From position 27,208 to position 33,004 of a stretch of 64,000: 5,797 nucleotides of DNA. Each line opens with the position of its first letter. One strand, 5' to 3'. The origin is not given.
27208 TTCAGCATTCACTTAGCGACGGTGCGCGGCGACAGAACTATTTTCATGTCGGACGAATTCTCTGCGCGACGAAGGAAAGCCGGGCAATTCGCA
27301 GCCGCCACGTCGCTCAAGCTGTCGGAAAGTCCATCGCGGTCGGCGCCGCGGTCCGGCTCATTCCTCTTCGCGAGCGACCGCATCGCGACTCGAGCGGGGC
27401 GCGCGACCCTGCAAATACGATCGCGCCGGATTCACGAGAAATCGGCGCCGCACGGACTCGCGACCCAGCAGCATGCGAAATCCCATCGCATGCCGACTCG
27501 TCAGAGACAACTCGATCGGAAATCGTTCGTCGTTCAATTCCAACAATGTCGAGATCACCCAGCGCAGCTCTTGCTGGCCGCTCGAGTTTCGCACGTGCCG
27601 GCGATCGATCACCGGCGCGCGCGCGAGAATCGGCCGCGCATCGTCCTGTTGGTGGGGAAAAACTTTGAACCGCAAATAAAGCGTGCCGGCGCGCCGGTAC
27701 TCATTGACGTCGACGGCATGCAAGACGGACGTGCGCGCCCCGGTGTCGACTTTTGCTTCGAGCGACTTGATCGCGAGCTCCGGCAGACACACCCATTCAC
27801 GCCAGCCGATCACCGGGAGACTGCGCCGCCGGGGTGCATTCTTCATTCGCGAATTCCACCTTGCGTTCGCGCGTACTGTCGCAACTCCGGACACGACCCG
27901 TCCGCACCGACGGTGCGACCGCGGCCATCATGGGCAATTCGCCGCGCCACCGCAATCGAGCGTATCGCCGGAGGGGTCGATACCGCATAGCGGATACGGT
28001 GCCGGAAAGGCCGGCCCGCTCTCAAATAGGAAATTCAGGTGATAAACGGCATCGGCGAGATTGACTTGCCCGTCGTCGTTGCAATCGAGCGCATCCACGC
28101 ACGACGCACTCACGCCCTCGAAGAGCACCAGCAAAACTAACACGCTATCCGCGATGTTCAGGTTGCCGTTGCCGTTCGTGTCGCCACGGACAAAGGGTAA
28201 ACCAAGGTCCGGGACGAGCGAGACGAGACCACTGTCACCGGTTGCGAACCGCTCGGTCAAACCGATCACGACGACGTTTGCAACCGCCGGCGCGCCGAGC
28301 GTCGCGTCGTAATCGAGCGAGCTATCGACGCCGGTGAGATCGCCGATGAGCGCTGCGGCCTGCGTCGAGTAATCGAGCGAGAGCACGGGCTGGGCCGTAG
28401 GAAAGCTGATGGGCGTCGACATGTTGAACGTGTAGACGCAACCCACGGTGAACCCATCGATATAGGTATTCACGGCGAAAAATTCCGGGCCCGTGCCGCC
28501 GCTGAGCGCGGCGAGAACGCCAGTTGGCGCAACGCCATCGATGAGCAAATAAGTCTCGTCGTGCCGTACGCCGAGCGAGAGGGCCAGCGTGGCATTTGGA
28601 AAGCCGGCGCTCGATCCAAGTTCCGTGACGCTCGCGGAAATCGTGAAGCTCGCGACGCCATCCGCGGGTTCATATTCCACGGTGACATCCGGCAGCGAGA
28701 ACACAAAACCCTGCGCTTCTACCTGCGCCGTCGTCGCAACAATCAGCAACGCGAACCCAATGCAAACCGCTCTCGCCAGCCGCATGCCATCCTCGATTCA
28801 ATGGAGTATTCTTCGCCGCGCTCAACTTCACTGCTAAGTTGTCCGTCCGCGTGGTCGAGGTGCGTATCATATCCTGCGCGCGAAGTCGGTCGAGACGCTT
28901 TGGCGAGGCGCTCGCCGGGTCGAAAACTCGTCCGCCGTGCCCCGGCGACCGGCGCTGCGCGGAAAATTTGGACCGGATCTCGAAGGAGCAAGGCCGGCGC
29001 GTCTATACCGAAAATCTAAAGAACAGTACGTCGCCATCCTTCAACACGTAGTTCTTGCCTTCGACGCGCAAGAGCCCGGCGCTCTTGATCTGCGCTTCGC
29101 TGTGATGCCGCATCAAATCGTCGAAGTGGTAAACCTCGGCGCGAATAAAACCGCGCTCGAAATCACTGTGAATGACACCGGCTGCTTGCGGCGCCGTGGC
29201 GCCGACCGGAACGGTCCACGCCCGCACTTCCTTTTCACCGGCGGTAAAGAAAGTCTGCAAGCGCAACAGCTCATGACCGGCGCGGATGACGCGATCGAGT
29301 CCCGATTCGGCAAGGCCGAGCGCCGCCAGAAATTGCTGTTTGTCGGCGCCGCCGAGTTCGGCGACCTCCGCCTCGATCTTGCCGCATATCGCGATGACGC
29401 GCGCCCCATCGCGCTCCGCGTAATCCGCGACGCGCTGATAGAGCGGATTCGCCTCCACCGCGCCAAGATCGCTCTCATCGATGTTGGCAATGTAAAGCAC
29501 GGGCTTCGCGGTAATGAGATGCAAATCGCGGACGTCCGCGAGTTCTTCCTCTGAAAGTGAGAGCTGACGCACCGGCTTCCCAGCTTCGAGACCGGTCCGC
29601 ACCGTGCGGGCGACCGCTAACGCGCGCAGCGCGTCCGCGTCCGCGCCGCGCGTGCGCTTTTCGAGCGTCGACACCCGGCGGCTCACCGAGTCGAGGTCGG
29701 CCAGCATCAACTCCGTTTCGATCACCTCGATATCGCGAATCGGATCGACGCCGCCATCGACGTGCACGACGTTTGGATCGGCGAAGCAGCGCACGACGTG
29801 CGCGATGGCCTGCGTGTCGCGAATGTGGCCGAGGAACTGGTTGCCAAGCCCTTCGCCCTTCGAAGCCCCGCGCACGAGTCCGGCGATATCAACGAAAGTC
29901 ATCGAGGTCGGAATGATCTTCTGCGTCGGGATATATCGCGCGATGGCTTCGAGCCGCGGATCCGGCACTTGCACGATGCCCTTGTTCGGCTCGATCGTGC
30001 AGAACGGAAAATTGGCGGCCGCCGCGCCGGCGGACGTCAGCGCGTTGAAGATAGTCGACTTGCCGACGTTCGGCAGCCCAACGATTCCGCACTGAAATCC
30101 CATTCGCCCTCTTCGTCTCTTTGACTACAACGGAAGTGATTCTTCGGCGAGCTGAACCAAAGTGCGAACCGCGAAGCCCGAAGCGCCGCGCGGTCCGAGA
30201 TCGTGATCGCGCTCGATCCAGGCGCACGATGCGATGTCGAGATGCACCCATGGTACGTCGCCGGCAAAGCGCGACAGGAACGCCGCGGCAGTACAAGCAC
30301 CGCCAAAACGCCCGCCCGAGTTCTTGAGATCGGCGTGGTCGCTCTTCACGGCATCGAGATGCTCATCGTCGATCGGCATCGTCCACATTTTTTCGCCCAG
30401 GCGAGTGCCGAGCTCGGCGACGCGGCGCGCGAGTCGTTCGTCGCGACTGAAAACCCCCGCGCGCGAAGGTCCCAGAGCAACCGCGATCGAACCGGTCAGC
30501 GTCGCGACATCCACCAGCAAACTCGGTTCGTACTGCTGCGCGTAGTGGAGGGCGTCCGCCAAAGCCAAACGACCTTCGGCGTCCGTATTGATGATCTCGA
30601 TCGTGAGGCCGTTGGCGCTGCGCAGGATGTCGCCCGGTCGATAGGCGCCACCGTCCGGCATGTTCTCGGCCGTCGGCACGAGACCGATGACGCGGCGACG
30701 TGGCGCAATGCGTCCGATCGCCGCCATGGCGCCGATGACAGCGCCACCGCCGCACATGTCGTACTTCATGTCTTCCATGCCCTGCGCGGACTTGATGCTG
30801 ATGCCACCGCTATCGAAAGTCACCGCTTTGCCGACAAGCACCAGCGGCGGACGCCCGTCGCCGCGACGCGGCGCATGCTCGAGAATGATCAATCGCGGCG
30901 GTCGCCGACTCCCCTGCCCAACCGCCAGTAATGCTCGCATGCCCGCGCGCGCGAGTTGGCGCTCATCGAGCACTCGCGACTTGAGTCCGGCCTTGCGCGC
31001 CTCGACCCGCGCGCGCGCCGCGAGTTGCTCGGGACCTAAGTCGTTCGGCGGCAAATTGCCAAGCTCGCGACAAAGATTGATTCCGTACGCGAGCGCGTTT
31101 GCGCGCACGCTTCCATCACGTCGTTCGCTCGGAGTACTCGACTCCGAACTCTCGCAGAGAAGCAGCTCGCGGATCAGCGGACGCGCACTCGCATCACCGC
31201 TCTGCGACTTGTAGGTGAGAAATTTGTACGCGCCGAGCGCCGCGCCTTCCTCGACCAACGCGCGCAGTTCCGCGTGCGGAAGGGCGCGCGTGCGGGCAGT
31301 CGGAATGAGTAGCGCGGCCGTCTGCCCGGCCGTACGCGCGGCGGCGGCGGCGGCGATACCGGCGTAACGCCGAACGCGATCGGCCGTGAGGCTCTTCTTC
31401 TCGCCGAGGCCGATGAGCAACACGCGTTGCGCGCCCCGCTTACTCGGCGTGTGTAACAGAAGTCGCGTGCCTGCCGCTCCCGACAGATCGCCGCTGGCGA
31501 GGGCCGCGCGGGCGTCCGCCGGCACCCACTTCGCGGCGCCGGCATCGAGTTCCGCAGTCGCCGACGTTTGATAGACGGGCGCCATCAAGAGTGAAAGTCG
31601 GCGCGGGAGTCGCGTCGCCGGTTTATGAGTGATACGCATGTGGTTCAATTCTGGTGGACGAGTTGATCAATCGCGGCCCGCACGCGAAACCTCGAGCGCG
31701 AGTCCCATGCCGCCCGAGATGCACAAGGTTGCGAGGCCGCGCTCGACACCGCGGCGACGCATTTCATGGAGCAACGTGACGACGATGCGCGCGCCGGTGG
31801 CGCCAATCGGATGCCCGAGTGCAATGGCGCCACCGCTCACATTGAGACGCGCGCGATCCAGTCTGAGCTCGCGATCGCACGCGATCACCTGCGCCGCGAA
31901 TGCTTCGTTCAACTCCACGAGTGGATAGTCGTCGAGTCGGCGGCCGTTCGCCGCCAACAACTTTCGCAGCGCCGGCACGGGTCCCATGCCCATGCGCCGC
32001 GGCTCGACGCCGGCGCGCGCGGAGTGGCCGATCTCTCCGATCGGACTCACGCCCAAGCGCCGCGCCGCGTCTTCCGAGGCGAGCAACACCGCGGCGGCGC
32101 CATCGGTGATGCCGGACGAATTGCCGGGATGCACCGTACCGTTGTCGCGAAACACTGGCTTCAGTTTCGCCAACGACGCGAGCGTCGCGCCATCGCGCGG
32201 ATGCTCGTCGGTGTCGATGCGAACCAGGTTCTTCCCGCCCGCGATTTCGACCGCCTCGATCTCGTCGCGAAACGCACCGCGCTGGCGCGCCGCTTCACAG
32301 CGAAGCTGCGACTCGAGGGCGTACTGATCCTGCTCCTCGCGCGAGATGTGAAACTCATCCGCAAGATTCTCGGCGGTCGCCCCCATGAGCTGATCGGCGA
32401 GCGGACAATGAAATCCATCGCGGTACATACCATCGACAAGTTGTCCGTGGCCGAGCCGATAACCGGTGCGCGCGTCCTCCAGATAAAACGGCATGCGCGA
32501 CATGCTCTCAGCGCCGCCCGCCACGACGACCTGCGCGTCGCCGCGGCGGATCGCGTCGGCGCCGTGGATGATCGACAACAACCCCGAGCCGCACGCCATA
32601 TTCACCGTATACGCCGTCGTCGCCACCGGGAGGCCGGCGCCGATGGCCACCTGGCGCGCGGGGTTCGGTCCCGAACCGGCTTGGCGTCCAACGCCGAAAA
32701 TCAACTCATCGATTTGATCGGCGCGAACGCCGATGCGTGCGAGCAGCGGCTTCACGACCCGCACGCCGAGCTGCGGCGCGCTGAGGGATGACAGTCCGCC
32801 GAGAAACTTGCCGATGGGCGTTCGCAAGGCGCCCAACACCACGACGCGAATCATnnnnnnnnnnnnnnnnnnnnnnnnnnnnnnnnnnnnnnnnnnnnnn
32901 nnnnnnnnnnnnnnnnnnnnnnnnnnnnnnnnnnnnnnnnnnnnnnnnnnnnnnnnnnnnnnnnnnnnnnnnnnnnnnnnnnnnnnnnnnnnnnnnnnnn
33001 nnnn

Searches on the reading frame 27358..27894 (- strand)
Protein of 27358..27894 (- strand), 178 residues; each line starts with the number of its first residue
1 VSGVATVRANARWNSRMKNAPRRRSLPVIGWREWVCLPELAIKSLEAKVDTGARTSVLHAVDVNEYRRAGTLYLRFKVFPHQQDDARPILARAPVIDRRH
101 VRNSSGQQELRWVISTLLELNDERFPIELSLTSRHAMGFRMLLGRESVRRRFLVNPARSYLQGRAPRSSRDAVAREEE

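Call 10: search_protein_families(library=pfam, proteins=[window:27358-27894:-])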
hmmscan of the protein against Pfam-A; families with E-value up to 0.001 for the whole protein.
window:27358-27894:- (178 aa): 1 family
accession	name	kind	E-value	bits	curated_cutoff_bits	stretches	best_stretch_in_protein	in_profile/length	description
PF05618.17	Zn_protease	-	6.9e-33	113.9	27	1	28-164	1-137/138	Putative ATP-dependent zinc protease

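Call 12: find_encoding_contigs(protein=window:27358-27894:-, flank=5000, max_places=10)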
Protein window:27358-27894:- (178 aa): no gene with exactly this product is on record in the collection.

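Call 29: find_homologous_proteins(query=window:27358-27894:-, max_evalue=1e-20)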
Query window:27358-27894:- (178 aa): 7834 proteins with E <= 1e-20 among 8000 candidates; the best 120 are listed.
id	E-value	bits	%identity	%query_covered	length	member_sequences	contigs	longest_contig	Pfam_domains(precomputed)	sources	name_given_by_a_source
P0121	1.6e-100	352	100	91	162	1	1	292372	PF05618.18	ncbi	ncbi:MAG: ATP-dependent zinc protease [Planctomycetota bacterium]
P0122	2.3e-49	186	58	88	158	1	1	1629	PF05618.18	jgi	-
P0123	5.2e-48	181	60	78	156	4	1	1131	PF05618.18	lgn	-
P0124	6.3e-48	181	57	85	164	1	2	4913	PF05618.18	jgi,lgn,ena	-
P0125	6.4e-48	181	56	83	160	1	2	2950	PF05618.18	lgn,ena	-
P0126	4.3e-47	178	59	78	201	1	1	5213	PF05618.18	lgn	-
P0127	1.1e-46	177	57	80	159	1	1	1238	PF05618.18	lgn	-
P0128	1.8e-46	176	61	83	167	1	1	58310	PF05618.18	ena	-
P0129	2.3e-46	176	55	85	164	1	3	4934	PF05618.18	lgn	-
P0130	9.3e-46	174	57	83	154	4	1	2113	PF05618.18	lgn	-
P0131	1.1e-45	174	56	83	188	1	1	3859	PF05618.18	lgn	-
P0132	1.4e-45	173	56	83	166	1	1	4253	PF05618.18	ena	-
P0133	1.8e-45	173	56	84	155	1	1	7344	PF05618.18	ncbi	-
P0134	2.6e-45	172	55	87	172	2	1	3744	PF05618.18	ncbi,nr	ncbi:MAG: ATP-dependent zinc protease [Myxococcales bacterium]|nr:ATP-dependent zinc protease [Myxoc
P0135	3.0e-45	172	55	81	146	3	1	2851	PF05618.18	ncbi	-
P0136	4.1e-45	172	58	80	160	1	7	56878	PF05618.18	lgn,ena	-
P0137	4.2e-45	172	56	80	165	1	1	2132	PF05618.18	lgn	-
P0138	5.2e-45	172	54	81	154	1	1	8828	PF05618.18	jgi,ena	jgi:hypothetical protein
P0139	5.3e-45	171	56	82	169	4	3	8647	PF05618.18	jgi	-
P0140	5.6e-45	171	56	81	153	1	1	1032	PF05618.18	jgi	-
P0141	7.7e-45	171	56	79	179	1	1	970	PF05618.18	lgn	-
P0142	9.6e-45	171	57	79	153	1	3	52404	PF05618.18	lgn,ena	-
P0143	1.0e-44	171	56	84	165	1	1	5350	PF05618.18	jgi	-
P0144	1.0e-44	171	56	81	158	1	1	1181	PF05618.18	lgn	-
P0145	1.1e-44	170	55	81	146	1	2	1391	PF05618.18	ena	-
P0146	1.2e-44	170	54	81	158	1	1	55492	PF05618.18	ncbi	-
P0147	1.2e-44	170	57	77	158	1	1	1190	PF05618.18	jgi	jgi:hypothetical protein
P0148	1.4e-44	170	56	83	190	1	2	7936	PF05618.18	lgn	-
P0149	1.4e-44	170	55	79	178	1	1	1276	PF05618.18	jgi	jgi:hypothetical protein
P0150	2.1e-44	170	55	82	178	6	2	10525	PF05618.18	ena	-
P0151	2.1e-44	170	54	85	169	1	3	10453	PF05618.18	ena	-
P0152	2.4e-44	169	58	78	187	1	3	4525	PF05618.18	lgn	-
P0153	2.5e-44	169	57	79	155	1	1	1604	PF05618.18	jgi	-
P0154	2.9e-44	169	53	80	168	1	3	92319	PF05618.18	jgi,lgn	jgi:hypothetical protein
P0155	3.3e-44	169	57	80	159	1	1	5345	PF05618.18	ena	-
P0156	4.4e-44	168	55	82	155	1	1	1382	PF05618.18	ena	-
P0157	4.5e-44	168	56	80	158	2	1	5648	PF05618.18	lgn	-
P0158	5.2e-44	168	53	84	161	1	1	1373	PF05618.18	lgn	-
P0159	5.5e-44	168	56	82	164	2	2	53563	PF05618.18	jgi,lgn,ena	jgi:hypothetical protein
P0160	5.6e-44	168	56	84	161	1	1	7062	PF05618.18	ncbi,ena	-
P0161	5.8e-44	168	57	79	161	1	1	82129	PF05618.18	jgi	jgi:hypothetical protein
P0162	6.2e-44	168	53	79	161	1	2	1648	PF05618.18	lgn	-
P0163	6.2e-44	168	55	79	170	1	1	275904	PF05618.18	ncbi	-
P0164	7.4e-44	168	55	83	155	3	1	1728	PF05618.18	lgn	-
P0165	7.7e-44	168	54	80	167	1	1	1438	PF05618.18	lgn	-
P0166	7.8e-44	168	52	79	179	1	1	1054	PF05618.18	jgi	jgi:hypothetical protein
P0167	8.5e-44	168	52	90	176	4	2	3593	PF05618.18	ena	-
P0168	8.6e-44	168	53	84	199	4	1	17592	PF05618.18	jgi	jgi:hypothetical protein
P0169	8.7e-44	168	53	83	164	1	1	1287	PF05618.18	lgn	-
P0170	9.4e-44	167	50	93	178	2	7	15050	PF05618.18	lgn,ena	-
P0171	9.5e-44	167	58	76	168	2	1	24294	PF05618.18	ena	-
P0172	1.0e-43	167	58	81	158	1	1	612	PF05618.18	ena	-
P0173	1.1e-43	167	54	87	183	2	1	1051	PF05618.18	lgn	-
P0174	1.2e-43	167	55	81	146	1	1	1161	PF05618.18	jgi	jgi:hypothetical protein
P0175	1.2e-43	167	61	77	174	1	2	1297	PF05618.18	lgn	-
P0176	1.2e-43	167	51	85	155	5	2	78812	PF05618.18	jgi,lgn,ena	-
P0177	1.4e-43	167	53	84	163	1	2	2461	PF05618.18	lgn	-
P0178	1.6e-43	167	59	75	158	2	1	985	PF05618.18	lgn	-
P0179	1.6e-43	167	58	79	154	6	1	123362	PF05618.18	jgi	jgi:hypothetical protein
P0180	1.6e-43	167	54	81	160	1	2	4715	PF05618.18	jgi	-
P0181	1.7e-43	167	54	87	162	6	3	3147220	PF05618.18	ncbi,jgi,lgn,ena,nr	ncbi:MAG: ATP-dependent zinc protease [Hormoscilla sp. GM7CHS1pb]|nr:ATP-dependent zinc protease [Ho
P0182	1.9e-43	166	53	81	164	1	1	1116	PF05618.18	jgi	jgi:hypothetical protein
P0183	2.0e-43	166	54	76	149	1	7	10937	PF05618.18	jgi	jgi:hypothetical protein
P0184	2.4e-43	166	57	80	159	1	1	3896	PF05618.18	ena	-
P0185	2.6e-43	166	55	79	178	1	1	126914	PF05618.18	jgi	-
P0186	2.7e-43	166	58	76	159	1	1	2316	PF05618.18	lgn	-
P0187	2.9e-43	166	55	81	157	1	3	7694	PF05618.18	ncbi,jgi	ncbi:MAG: ATP-dependent zinc protease [Gammaproteobacteria bacterium]|jgi:hypothetical protein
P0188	2.9e-43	166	52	84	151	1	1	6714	PF05618.18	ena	-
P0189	3.0e-43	166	54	83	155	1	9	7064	PF05618.18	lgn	-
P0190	3.1e-43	166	55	86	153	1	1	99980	PF05618.18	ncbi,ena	-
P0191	3.2e-43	166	51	92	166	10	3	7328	PF05618.18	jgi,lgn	jgi:hypothetical protein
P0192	3.3e-43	166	57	80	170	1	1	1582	PF05618.18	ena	-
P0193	3.6e-43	166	52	86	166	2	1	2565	PF05618.18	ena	-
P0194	4.2e-43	165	56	81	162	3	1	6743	PF05618.18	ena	-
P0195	4.5e-43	165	58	78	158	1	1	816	PF05618.18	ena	-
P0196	4.6e-43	165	57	78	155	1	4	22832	PF05618.18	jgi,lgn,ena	jgi:hypothetical protein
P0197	4.8e-43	165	57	80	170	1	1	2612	PF05618.18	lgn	-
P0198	4.9e-43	165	53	84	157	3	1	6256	PF05618.18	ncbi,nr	ncbi:MAG: ATP-dependent zinc protease [Cyanobacteria bacterium Co-bin8]|nr:ATP-dependent zinc protea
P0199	4.9e-43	165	54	79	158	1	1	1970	PF05618.18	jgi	jgi:hypothetical protein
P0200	5.2e-43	165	53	80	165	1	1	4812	PF05618.18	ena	-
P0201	5.3e-43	165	50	85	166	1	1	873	PF05618.18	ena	-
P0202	5.3e-43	165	54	80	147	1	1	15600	PF05618.18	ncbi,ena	-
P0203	5.4e-43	165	52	80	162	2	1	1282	PF05618.18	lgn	-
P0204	5.5e-43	165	54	78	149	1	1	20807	PF05618.18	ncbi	-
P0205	6.1e-43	165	53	82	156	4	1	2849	PF05618.18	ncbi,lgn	-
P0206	6.2e-43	165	55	77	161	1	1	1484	PF05618.18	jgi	jgi:hypothetical protein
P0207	6.8e-43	165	57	76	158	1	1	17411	PF05618.18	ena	-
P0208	7.3e-43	165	54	76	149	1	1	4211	PF05618.18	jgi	jgi:hypothetical protein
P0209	7.5e-43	164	53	87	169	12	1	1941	PF05618.18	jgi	jgi:hypothetical protein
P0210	7.6e-43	164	52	87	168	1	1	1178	PF05618.18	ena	-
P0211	8.2e-43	164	54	80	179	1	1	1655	PF05618.18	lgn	-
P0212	8.4e-43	164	51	79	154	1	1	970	PF05618.18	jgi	jgi:hypothetical protein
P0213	8.5e-43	164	56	85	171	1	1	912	PF05618.18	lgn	-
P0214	9.0e-43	164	53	80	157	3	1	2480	PF05618.18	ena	-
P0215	9.6e-43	164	54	76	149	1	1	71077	PF05618.18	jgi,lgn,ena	jgi:hypothetical protein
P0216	1.0e-42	164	53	87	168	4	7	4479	PF05618.18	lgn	-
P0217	1.0e-42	164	56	81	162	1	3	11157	PF05618.18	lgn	-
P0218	1.0e-42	164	56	83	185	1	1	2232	PF05618.18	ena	-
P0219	1.1e-42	164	53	79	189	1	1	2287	PF05618.18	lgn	-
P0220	1.1e-42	164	53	81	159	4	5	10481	PF05618.18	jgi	jgi:hypothetical protein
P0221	1.1e-42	164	55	83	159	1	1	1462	PF05618.18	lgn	-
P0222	1.1e-42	164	57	78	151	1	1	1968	PF05618.18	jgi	jgi:hypothetical protein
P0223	1.1e-42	164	55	81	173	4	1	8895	PF05618.18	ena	-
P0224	1.2e-42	164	56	78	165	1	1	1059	PF05618.18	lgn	-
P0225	1.2e-42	164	54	78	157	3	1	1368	PF05618.18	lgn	-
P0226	1.3e-42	164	54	84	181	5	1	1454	PF05618.18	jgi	jgi:hypothetical protein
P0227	1.3e-42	164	52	84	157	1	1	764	PF05618.18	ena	-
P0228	1.4e-42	164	57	81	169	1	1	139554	PF05618.18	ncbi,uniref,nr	ncbi:RimK/LysX family protein [Oscillatoria sp. CS-180]|uniref:ATP-dependent zinc protease family pr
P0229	1.5e-42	164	52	85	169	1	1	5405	PF05618.18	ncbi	-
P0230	1.6e-42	163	54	78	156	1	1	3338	PF05618.18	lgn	-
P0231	1.6e-42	163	56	78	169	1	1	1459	PF05618.18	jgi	-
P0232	1.7e-42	163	53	83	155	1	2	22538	PF05618.18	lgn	-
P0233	1.7e-42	163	53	80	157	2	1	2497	PF05618.18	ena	-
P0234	1.8e-42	163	55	85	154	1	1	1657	PF05618.18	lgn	-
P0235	2.1e-42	163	54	84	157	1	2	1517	PF05618.18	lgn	-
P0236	2.2e-42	163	51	84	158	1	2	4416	PF05618.18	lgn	-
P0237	2.2e-42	163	55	78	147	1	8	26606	PF05618.18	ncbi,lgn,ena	-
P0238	2.2e-42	163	55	84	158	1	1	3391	PF05618.18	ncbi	-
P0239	2.2e-42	163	59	79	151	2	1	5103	PF05618.18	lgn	-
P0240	2.2e-42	163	52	84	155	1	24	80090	PF05618.18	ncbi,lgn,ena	-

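Call 30: find_encoding_contigs(protein=P0121, flank=10000, max_places=5)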
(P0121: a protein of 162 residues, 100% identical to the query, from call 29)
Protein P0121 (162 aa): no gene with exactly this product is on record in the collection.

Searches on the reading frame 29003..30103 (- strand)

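Call 10: search_protein_families(library=pfam, proteins=[window:29003-30103:-])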
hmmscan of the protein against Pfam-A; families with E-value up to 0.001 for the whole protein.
window:29003-30103:- (366 aa): 4 families
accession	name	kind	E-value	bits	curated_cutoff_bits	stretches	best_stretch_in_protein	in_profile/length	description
PF06071.19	YchF-GTPase_C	-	1.3e-37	128.2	27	1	282-364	1-83/84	Protein of unknown function (DUF933)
PF01926.29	MMR_HSR1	-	2.4e-20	73.2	21.9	1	5-107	2-85/113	50S ribosome-binding GTPase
PF02421.24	FeoB_N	-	3.1e-08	33.7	27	1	5-47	3-45/156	Ferrous iron transport protein B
PF02824.27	TGS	-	0.00083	19.8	22.2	0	297-360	12-56/60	TGS domain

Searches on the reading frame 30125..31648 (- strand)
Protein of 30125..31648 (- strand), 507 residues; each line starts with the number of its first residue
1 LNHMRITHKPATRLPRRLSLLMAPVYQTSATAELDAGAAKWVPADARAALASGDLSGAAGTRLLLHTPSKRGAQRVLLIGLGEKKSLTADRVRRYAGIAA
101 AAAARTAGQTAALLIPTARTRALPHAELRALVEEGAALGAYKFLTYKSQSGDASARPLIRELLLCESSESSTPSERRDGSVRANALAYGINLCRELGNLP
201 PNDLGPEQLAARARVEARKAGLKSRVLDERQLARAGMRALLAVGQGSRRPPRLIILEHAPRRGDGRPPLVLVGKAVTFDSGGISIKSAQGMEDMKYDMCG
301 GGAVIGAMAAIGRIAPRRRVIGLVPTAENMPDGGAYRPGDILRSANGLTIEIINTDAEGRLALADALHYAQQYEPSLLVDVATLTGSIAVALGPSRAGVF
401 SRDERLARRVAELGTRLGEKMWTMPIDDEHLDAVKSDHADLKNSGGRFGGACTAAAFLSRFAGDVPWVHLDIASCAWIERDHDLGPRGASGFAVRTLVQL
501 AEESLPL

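Call 43: search_protein_families(library=pfam, proteins=[window:30125-31648:-])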
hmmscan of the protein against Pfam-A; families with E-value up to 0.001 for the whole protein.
window:30125-31648:- (507 aa): 2 families
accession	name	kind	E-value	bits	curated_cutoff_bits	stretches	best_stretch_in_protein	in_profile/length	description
PF00883.26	Peptidase_M17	-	6.5e-115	384.1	25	1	191-498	1-310/310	Cytosol aminopeptidase family, catalytic domain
PF02789.23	Peptidase_M17_N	-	7.4e-21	74.8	23.4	1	47-149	26-128/129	Cytosol aminopeptidase family, N-terminal domain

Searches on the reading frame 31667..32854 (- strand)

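Call 43: search_protein_families(library=pfam, proteins=[window:31667-32854:-])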
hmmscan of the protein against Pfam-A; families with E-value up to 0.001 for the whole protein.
window:31667-32854:- (395 aa): 3 families
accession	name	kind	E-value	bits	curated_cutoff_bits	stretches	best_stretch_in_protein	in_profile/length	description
PF00108.29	Thiolase_N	-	6.7e-81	271.9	26.4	1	4-262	1-260/260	Thiolase, N-terminal domain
PF02803.24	Thiolase_C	-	2.9e-42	143.6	27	1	271-389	3-121/123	Thiolase, C-terminal domain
PF00109.32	ketoacyl-synt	-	4.5e-07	30.2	20.8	1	80-119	166-205/252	Beta-ketoacyl synthase, N-terminal domain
